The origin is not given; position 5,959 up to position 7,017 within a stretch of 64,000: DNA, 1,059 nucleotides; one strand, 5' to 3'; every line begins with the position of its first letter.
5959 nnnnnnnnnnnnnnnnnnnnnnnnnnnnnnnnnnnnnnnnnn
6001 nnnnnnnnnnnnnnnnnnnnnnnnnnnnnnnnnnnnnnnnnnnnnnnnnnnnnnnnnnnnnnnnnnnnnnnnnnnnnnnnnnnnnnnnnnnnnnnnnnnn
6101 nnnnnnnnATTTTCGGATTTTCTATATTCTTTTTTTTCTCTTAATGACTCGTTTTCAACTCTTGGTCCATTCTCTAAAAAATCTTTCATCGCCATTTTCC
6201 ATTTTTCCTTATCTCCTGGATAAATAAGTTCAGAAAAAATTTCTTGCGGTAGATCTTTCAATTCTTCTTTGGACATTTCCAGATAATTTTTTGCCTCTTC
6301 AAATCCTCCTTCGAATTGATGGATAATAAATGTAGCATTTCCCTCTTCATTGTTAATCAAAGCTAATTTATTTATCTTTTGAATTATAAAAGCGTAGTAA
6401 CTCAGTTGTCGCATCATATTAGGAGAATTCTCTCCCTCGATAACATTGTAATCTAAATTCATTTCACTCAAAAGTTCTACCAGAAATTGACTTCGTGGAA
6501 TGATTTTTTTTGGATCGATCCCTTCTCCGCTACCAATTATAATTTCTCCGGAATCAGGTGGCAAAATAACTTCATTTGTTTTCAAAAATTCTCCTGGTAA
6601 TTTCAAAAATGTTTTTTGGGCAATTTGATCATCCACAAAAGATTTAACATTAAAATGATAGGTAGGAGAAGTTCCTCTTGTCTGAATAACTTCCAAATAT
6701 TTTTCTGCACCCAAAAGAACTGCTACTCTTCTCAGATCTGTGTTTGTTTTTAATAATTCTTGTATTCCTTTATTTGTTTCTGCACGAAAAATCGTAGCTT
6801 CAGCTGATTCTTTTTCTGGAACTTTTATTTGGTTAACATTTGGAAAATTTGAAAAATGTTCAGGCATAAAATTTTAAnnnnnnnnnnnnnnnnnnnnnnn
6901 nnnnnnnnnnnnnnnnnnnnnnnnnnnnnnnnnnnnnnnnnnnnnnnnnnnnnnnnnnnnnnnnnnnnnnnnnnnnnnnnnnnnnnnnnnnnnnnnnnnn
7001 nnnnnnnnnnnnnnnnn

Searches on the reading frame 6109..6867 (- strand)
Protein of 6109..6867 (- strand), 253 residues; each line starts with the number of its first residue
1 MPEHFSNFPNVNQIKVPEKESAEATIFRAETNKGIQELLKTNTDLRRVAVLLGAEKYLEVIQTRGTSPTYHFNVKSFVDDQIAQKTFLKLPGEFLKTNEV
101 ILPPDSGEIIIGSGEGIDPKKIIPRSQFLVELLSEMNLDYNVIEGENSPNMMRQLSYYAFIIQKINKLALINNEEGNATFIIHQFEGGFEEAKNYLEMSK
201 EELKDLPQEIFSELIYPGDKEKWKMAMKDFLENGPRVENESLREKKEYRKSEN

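Call 10: search_protein_families(library=pfam, proteins=[window:6109-6867:-], max_evalue=1)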
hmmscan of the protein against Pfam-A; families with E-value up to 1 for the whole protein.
seq(253 aa): 0 families

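Call 11: search_protein_families(library=phrogs, proteins=[window:6109-6867:-], max_evalue=1)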
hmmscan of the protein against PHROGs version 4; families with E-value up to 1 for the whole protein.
seq(253 aa): 2 families
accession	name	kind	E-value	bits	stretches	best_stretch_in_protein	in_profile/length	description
phrog_3027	-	unknown function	0.14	13.4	1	181-232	2-50/73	-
phrog_25521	-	unknown function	0.24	12.6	0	164-203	24-63/70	-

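Call 12: search_protein_families(library=padloc, proteins=[window:6109-6867:-], max_evalue=1)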
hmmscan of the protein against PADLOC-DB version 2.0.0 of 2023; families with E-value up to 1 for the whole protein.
seq(253 aa): 0 families

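Call 35: search_protein_representatives(alignment_id=A2)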
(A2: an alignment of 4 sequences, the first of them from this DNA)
Query: 4 sequences, 234 profile positions. Proteins with E-value up to 0.001 (for the whole library): 557; up to 1e-10: 217; up to 1e-30: 118. The best 150 are listed.
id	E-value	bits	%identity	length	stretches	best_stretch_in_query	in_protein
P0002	1.1e-134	463.3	-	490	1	1-234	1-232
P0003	1.6e-129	446.5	-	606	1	1-234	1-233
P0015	1.8e-112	390.7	-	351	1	1-233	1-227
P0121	4.6e-61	222.5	-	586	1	21-230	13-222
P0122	1.5e-58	214.3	-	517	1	13-230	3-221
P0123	5.6e-58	212.3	-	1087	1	14-229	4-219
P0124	1.2e-56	208.0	-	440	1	16-231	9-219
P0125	1.6e-56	207.6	-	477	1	14-227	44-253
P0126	2.9e-56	206.8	-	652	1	20-234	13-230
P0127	4.8e-56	206.0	-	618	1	22-231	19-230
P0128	8.4e-56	205.2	-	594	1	20-231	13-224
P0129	2.3e-55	203.8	-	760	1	29-233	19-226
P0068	4.1e-55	203.0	-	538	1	26-230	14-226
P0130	6.9e-55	202.2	-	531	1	21-228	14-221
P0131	9.6e-54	198.5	-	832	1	22-227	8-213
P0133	6.6e-53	195.8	-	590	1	27-232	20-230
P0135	5.4e-52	192.8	-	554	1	26-230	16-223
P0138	8.8e-51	188.8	-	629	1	16-232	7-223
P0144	3.5e-50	186.8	-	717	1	15-233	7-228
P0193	2.5e-38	148.1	-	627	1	24-230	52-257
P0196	3.3e-37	144.4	-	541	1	17-231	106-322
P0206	1.4e-35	139.0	-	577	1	28-230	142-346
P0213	2.5e-34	135.0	-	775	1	26-228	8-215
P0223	9.6e-32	126.5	-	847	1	23-231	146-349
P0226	2.7e-31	125.0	-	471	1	28-231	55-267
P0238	2.1e-28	115.6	-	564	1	28-230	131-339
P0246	7.3e-24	100.7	-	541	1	20-228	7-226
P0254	7.2e-21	90.9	-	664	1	94-231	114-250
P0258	8.3e-20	87.4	-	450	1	79-232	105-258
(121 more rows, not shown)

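Call 36: find_homologous_proteins(query=A2, max_evalue=0.001)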
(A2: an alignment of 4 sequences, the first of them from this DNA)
Query A2 (4 sequences) (235 aa, profile of the alignment): 7 proteins with E <= 0.001 among 5384 candidates.
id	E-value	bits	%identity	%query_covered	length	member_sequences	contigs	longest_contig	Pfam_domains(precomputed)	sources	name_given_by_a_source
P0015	5.7e-112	391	59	98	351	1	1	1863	-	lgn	-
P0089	6.6e-50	188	41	91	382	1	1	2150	-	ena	-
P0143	9.3e-50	187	43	76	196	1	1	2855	-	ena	-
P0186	1.9e-40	157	43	77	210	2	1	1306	-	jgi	-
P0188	8.6e-40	155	37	93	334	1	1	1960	-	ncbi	-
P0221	1.4e-31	128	39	62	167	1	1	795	-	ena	-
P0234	1.2e-28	118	39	62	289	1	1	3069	-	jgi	-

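Call 48: search_solved_structures(query=A3, max_evalue=10, show_alignments=2)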
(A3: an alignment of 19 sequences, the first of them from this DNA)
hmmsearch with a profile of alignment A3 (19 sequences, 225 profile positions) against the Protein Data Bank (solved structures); distinct sequences matched with E-value up to 10: 0.

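Call 49: search_protein_families(library=pfam, alignment_id=A3, max_evalue=0.1)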
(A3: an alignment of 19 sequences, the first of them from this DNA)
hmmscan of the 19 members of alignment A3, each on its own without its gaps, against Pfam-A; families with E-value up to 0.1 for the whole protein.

A. member 1, seq(238 aa): 0 families

B. families by the number of members that match (of 19 scanned): 2 families
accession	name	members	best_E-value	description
PF03123.20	CAT_RBD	1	0.04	CAT RNA binding domain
PF05221.23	AdoHcyase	1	0.047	S-adenosyl-L-homocysteine hydrolase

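Call 53: find_related_loci(query=A2, collection=genome_contigs, flank=5000)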
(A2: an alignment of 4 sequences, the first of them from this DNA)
Query A2 (235 aa) in genome_contigs; peptide patterns used: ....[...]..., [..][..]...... (x = any residue, [..] = any of these).
85 stretches matched a pattern; 13 encode a relative of the query (tblastn E <= 1e-3); 13 distinct loci.
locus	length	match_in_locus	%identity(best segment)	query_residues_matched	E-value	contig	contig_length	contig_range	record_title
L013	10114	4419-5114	58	1-234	1e-81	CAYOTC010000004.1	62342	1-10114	MAG TPA_asm: uncultured Bdellovibrionales bacterium isolate SRP192927_co6_68 genome assembly, contig: NODE_553_length_62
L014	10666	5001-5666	43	17-235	9e-52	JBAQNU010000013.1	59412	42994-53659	MAG: Candidatus Moraniibacteriota bacterium isolate MFD12002_ilm_asm_bin39 k127_49075, whole genome shotgun sequence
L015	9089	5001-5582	41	35-234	1e-49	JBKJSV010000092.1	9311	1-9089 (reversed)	MAG: Candidatus Doudnabacteria bacterium isolate ant_bin.594 k117_5189331, whole genome shotgun sequence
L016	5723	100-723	45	21-227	3e-49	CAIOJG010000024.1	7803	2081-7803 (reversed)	MAG: Candidatus Magasanikbacteria bacterium isolate AM_bin-3693 genome assembly, contig: bin-3693:024/190, whole genome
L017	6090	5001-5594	41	37-231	4e-46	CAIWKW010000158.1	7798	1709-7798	MAG: Candidatus Doudnabacteria bacterium isolate AlinenLipids_bin-7426 genome assembly, contig: bin-7426:158/227, whole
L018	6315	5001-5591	40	44-234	3e-42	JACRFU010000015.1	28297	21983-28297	MAG: Candidatus Magasanikbacteria bacterium isolate NC_groundwater_1733_Pr3_B-0.1um_45_36 SR-2_scaffold_141_512570, whol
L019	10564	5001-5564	41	48-231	3e-44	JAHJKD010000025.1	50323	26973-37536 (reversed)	MAG: Patescibacteria group bacterium isolate Modern_marine_rock_biofilm.mb.65 Modern_marine_rock.mb.65_k141_464815, whol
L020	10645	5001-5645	34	17-231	3e-38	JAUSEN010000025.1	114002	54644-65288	MAG: Candidatus Magasanikiibacteriota bacterium isolate E14_maxbin.201_sub E14_k141_1815841, whole genome shotgun sequen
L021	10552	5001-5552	38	35-217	2e-37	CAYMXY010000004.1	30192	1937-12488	MAG TPA_asm: uncultured Gammaproteobacteria bacterium isolate SRP090828_co3_45 genome assembly, contig: NODE_211_length_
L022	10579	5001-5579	38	49-235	6e-35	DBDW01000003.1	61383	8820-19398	MAG TPA_asm: Candidatus Magasanikbacteria bacterium UBA922 UBA922_contig_217, whole genome shotgun sequence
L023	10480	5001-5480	33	83-235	2e-19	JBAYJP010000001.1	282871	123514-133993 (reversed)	MAG: Candidatus Magasanikiibacteriota bacterium isolate SO_2016_GW1_59 scaffold00055_OW334_2016, whole genome shotgun se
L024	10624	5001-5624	37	28-231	7e-37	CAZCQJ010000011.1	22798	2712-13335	MAG TPA_asm: uncultured Bdellovibrionales bacterium isolate SRP285395_co1_534 genome assembly, contig: NODE_3353_length_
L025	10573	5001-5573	45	42-231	4e-48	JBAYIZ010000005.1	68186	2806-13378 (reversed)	MAG: Candidatus Magasanikiibacteriota bacterium isolate SO_2016_GW1_43 scaffold00873_OW334_2016, whole genome shotgun se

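Call 54: predict_structure(alignment_id=A3)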
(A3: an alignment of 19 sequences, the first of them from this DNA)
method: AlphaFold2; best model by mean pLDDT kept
length: 238 residues; sequences in the alignment: 19
mean_pLDDT: 86.7   pTM: 0.82
mean pLDDT of the five models: 86.7, 86.8, 86.8, 86.4, 85.4
residues with pLDDT >= 90: 161; 70-90: 49; 50-70: 12; < 50: 16
segments of 3 or more residues with pLDDT < 50: 3-17
pLDDT, mean of each block of 10 residues (from residue 1): 43 50 90 91 91 94 80 93 93 93 82 67 96 97 90 90 96 94 86 93 93 96 98 85
secondary structure, 60 per line:
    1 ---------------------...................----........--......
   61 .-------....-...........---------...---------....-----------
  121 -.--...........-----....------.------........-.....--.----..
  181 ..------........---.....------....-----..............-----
elements in order: H22-40 H45-52 E58-61 E69-72 H74-84 E94-96 H125-135 E141-144 E158-162 E167-171 E179-182 H189-196 H200-204 E211-214 H220-233

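Call 58: fold_search(model_id=the predicted structure, library=pdb)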
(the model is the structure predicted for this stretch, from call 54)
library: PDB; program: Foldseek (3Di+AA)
matches with E <= 10: 158; with E <= 0.001: 0
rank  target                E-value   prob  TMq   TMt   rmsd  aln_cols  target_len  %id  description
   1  8tdi_B                8.5e-02  0.16  0.14  0.09  14.1        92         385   13  Structure of P2B11 Glucuronide-3-dehydrogenase (released 2024-06-12)
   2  8tdi_G                1.1e-01  0.15  0.14  0.09  12.8        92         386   11  Structure of P2B11 Glucuronide-3-dehydrogenase (released 2024-06-12)
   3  8tdi_L                1.7e-01  0.13  0.14  0.09  13.6        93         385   12  Structure of P2B11 Glucuronide-3-dehydrogenase (released 2024-06-12)
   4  8tdi_F                2.0e-01  0.12  0.14  0.10  11.8        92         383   13  Structure of P2B11 Glucuronide-3-dehydrogenase (released 2024-06-12)
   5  8tdi_J                2.3e-01  0.11  0.14  0.09  12.3        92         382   11  Structure of P2B11 Glucuronide-3-dehydrogenase (released 2024-06-12)
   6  8tdi_A                2.4e-01  0.11  0.14  0.10  12.0        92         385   12  Structure of P2B11 Glucuronide-3-dehydrogenase (released 2024-06-12)
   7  8tdi_I                2.8e-01  0.11  0.14  0.09  12.2        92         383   12  Structure of P2B11 Glucuronide-3-dehydrogenase (released 2024-06-12)
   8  8tdi_D                3.6e-01  0.10  0.14  0.09  12.2        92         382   12  Structure of P2B11 Glucuronide-3-dehydrogenase (released 2024-06-12)
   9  8tdi_K                4.0e-01  0.09  0.14  0.09  11.6        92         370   11  Structure of P2B11 Glucuronide-3-dehydrogenase (released 2024-06-12)
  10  4qei_A                8.0e-01  0.01  0.09  0.05  15.8       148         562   13  Two distinct conformational states of GlyRS captured in crystal lattice (released 2015-05-20)
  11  9ph4_F                1.1e+00  0.04  0.18  0.16  13.5       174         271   11  Cryo-EM structure of COP9 signalosome in complex with CSN5i-1a (released 2025-12-03)
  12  9qo0_F                1.3e+00  0.05  0.15  0.13  10.3       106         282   10  Pre-activated 9-subunit COP9 signalosome and neddylated SCF (Skp1-Skp2-Cks1) complex structure (released 2026-02-18)
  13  2bjf                  1.5e+00  0.02  0.13  0.10  20.2       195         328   12  Crystal Structure of Conjugated Bile Acid Hydrolase from Clostridium perfringens in Complex with Reaction Products Tauri (released 2005-03-03)
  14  6wts_C                1.8e+00  0.08  0.14  0.15   7.6        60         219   13  CryoEM structure of the C. sordellii lethal toxin TcsL in complex with SEMA6A (released 2020-07-08)
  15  6th2_A                1.9e+00  0.03  0.15  0.16  12.0       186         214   11  Crystal structure of Mycobacterium smegmatis CoaB in complex with CTP (released 2020-11-25)
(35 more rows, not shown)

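Call 64: fold_search(model_id=the predicted structure, library=viral)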
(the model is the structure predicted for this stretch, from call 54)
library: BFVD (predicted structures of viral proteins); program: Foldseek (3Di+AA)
matches with E <= 10: 301; with E <= 0.001: 0
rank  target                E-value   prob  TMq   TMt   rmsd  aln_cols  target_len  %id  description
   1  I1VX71                1.9e-01  0.11  0.11  0.16  15.4        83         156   13  (no name in the UniProt tables at hand)
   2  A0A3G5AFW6            2.6e-01  0.20  0.11  0.08  13.6        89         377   13  Uncharacterized protein [Solivirus sp.]
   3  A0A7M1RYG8            2.6e-01  0.08  0.14  0.09  14.3       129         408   15  Tail fiber protein [uncultured phage cr85_1]
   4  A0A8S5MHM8            3.1e-01  0.41  0.25  0.47   4.7       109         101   10  Uncharacterized protein [Siphoviridae sp. ctvyM23]
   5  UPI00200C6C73         3.3e-01  0.06  0.14  0.19  19.7       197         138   12  (no name look-up for this kind of identifier)
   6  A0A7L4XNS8            3.5e-01  0.25  0.19  0.40   4.6        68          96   16  (no name in the UniProt tables at hand)
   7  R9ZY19                4.0e-01  0.18  0.21  0.33   6.6       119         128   11  (no name in the UniProt tables at hand)
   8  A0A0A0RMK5            4.3e-01  0.23  0.14  0.25   4.5        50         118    8  Uncharacterized protein [Bacillus phage Mater]
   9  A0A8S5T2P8            5.1e-01  0.08  0.19  0.10  20.5       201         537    9  Tail fiber protein [Podoviridae sp. ctuch15]
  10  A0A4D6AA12            5.1e-01  0.05  0.12  0.17  16.9       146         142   11  (no name in the UniProt tables at hand)
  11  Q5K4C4                5.5e-01  0.14  0.12  0.09  17.9        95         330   12  Polyprotein (Fragment) [Soybean mosaic virus]
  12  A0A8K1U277            6.2e-01  0.01  0.10  0.04  25.5       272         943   12  RNA-dependent RNA polymerase (Fragment) [Riboviria sp.]
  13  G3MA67                6.6e-01  0.21  0.24  0.39   5.3       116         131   13  Gp326 [Bacillus phage G]
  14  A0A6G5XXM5            6.6e-01  0.10  0.19  0.30   8.9       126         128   12  (no name in the UniProt tables at hand)
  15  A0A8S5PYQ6            7.0e-01  0.30  0.17  0.41   7.2        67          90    3  Uncharacterized protein [Podoviridae sp. ctXSp1]
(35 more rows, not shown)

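Call 68: find_related_loci(query=A2, collection=viral_contigs, flank=5000)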
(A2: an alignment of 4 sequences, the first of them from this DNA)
Query A2 (235 aa) in viral_contigs; peptide patterns used: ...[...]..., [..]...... (x = any residue, [..] = any of these).
70 stretches matched a pattern, but none encodes a relative of the query by tblastn (E <= 1e-3).

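Call 79: search_protein_families(library=pfam, proteins=[P0122, P0125, P0133, P0144, P0131, P0135, P0124, P0138], max_evalue=0.01)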
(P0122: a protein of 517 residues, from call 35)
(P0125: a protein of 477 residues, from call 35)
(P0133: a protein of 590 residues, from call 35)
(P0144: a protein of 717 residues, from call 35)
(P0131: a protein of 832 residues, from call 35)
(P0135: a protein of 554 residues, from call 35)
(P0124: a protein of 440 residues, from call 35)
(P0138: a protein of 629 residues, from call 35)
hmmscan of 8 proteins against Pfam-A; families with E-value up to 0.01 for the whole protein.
P0122 (517 aa): 3 families
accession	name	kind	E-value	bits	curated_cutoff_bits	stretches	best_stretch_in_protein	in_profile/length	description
PF13542.12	HTH_Tnp_ISL3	-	7.4e-05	22.6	27.4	0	250-274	27-51/51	Helix-turn-helix domain of transposase family ISL3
PF09713.15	A_thal_3526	-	0.001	19.8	27.8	0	390-420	17-51/53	Plant protein 1589 of unknown function (A_thal_3526)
PF04311.20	DUF459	-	0.0025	17.6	27.2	0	254-298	68-107/197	Protein of unknown function (DUF459)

P0125 (477 aa): 6 families
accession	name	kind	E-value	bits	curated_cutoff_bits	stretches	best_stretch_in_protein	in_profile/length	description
PF13551.12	HTH_29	-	1.1e-06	29.1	28.1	0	275-306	10-41/64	Winged helix-turn helix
PF00392.27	GntR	-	2.2e-05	24.4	27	0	398-435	6-44/64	Bacterial regulatory proteins, gntR family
PF13542.12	HTH_Tnp_ISL3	-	8.7e-05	22.3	27.4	0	419-439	30-50/51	Helix-turn-helix domain of transposase family ISL3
PF13384.12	HTH_23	-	0.00011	22.4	24.6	0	283-304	23-44/50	Homeodomain-like domain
PF13518.12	HTH_28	-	0.0019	18.7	25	0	283-303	18-38/52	Helix-turn-helix domain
PF13808.11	DDE_Tnp_1_assoc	-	0.0092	16.5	32.3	0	296-315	39-57/88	DDE_Tnp_1-associated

P0133 (590 aa): 5 families
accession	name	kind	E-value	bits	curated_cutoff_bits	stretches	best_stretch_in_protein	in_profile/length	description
PF15978.11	TnsD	-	4.9e-07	29.5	32.4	0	324-356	201-233/355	Tn7-like transposition protein D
PF09824.15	ArsR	-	0.00029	21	28.6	0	247-308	23-82/159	ArsR transcriptional regulator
PF02796.21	HTH_7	-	0.0028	18.2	23.8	0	327-343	26-42/45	Helix-turn-helix domain of resolvase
PF12728.13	HTH_17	-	0.0065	17.2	27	0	322-348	1-27/51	Helix-turn-helix domain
PF13542.12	HTH_Tnp_ISL3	-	0.0094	15.8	27.4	0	529-550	28-49/51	Helix-turn-helix domain of transposase family ISL3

P0144 (717 aa): 7 families
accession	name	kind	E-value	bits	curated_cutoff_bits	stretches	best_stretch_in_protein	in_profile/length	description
PF08280.17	HTH_Mga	-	6.9e-06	26.4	23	0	383-408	17-42/59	M protein trans-acting positive regulator (MGA) HTH domain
PF04967.18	HTH_10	-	0.0011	19.2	23.1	0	387-406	25-44/53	HTH DNA binding domain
PF13412.12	HTH_24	-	0.0012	18.8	21.9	0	386-407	18-39/48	Winged helix-turn-helix DNA-binding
PF15978.11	TnsD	-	0.0014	18.1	32.4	0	518-572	195-247/355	Tn7-like transposition protein D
PF00376.29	MerR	-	0.0041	17.3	28.2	0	389-414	3-28/38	MerR family regulatory protein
PF09862.15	DUF2089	-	0.0069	16.5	33.4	0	456-476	19-39/47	Domain of unknown function (DUF2089)-HTH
PF19460.4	DUF5997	-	0.0084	16.7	27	0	334-356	28-50/108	Family of unknown function (DUF5997)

P0131 (832 aa): 1 family
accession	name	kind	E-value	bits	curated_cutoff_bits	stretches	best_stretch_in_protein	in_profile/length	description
PF05352.17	Phage_connector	-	0.0086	16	25.6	0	463-499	23-59/281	Phage Connector (GP10)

P0135 (554 aa): 1 family
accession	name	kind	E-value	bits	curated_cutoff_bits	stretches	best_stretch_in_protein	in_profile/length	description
PF24583.1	DUF7610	-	0.0022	18.6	27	0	399-422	55-78/79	Domain of unknown function (DUF7610)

P0124 (440 aa): 1 family
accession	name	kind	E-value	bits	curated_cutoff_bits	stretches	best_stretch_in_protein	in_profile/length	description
PF18780.6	HNH_repeat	-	0.0085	16.9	26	0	380-425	2-47/54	Homing endonuclease associated repeat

P0138 (629 aa): 0 families

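Call 90: search_protein_families(library=pfam, proteins=[P0196, P0206, P0223, P0238, P0254, P0258, P0193, P0226, P0246, P0213], max_evalue=0.001)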
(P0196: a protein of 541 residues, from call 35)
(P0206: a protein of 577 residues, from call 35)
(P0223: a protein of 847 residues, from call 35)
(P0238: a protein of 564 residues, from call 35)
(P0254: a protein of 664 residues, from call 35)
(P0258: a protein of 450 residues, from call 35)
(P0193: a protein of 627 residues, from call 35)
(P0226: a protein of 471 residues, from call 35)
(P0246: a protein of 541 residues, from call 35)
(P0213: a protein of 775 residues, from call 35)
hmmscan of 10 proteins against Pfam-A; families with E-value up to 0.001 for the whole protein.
P0196 (541 aa): 2 families
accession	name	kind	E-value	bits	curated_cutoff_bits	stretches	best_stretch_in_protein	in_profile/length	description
PF13551.12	HTH_29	-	2.3e-05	24.8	28.1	0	482-506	15-39/64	Winged helix-turn helix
PF13384.12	HTH_23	-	4.8e-05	23.5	24.6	0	479-506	17-44/50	Homeodomain-like domain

P0206 (577 aa): 0 families

P0223 (847 aa): 1 family
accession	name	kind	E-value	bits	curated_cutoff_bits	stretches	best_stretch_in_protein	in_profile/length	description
PF08897.16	DUF1841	-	1.8e-05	25.3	24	0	530-563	25-58/135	Domain of unknown function (DUF1841)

P0238 (564 aa): 0 families

P0254 (664 aa): 0 families

P0258 (450 aa): 0 families

P0193 (627 aa): 1 family
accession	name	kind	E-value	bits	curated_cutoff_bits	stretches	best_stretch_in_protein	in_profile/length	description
PF09280.16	XPC-binding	-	0.00016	21.7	26.4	0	293-336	10-53/57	XPC-binding domain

P0226 (471 aa): 1 family
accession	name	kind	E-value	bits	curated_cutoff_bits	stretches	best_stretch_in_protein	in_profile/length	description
PF14882.11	INT_rpt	-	6.7e-12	45.9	26.5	1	310-342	1-35/55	Integrase repeat unit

P0246 (541 aa): 0 families

P0213 (775 aa): 3 families
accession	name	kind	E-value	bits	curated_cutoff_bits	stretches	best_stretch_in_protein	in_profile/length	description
PF13412.12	HTH_24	-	5.2e-05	23.2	21.9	0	706-733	17-44/48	Winged helix-turn-helix DNA-binding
PF03413.25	PepSY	-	0.00023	21.8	24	0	723-746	4-27/60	Peptidase propeptide and YPEB domain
PF22934.1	SPRTN_ZBD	-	0.00054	20.4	27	0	726-744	19-37/48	Spartan-like zinc binding domain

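Call 94: search_dna_similar(query=window:6154-6867:-, collection=phages, mode=protein, max_evalue=0.001)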
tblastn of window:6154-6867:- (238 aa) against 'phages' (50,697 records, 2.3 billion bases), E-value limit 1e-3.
No match.
